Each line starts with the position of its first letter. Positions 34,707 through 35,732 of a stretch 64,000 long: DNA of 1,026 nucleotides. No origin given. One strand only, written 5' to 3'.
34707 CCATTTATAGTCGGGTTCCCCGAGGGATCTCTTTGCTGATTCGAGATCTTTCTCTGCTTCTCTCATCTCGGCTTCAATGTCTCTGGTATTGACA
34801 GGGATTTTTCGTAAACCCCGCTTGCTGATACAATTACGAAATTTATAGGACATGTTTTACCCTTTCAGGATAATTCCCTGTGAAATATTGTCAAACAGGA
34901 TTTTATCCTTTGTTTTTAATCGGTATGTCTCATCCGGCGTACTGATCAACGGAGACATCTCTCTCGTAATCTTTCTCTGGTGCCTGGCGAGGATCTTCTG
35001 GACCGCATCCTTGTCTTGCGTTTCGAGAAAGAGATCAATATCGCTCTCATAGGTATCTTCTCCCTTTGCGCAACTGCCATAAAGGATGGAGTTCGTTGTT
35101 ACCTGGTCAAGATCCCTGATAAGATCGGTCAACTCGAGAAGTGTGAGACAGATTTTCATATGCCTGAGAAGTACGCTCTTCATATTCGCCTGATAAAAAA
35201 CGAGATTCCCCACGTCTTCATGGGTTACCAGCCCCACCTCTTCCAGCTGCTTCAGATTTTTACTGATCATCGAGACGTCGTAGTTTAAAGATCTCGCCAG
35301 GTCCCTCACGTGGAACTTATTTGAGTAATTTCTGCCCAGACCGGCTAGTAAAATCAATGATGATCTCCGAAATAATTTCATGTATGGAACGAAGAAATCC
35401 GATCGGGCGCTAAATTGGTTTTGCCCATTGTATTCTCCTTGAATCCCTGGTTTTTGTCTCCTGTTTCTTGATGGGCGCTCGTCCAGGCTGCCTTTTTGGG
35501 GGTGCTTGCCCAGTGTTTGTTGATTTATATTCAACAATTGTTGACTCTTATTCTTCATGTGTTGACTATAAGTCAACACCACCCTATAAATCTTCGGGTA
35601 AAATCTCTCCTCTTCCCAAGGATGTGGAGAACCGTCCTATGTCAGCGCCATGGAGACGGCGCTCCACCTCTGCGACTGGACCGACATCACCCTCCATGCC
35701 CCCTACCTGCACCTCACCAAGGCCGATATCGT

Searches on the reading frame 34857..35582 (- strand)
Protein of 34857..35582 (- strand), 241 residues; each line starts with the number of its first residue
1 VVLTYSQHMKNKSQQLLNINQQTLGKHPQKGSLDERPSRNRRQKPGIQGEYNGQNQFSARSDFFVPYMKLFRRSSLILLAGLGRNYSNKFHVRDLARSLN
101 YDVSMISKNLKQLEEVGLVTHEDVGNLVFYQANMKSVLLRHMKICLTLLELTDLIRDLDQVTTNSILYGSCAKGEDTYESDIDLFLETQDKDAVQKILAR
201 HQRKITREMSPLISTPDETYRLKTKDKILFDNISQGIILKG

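Call 8: search_protein_families(library=pfam, proteins=[window:34857-35582:-], max_evalue=0.01)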
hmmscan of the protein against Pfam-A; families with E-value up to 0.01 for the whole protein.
window:34857-35582:- (241 aa): 8 families
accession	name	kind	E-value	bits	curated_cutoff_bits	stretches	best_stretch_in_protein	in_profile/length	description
PF18765.7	Polbeta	-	1.4e-05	25.6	26.9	1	166-237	17-85/93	Polymerase beta, Nucleotidyltransferase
PF25212.1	HVO_A0114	-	3.5e-05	23.9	27.6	1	91-126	38-73/84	HVO_A0114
PF01909.29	NTP_transf_2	-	3.7e-05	24.5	21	1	156-212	9-70/93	Nucleotidyltransferase domain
PF01022.26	HTH_5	-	0.00077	19.7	22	1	92-120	18-46/47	Bacterial regulatory protein, arsR family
PF12802.13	MarR_2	-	0.0013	19.3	27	1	78-123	10-54/61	MarR family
PF12840.13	HTH_20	-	0.0034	17.7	27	0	94-122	23-51/51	Helix-turn-helix domain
PF22600.2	MTPAP-like_central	-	0.0035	17.9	27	1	162-207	39-78/139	Poly(A) RNA polymerase, mitochondrial-like, central palm domain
PF01047.28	MarR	-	0.0087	16.4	24.6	0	92-120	20-48/59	MarR family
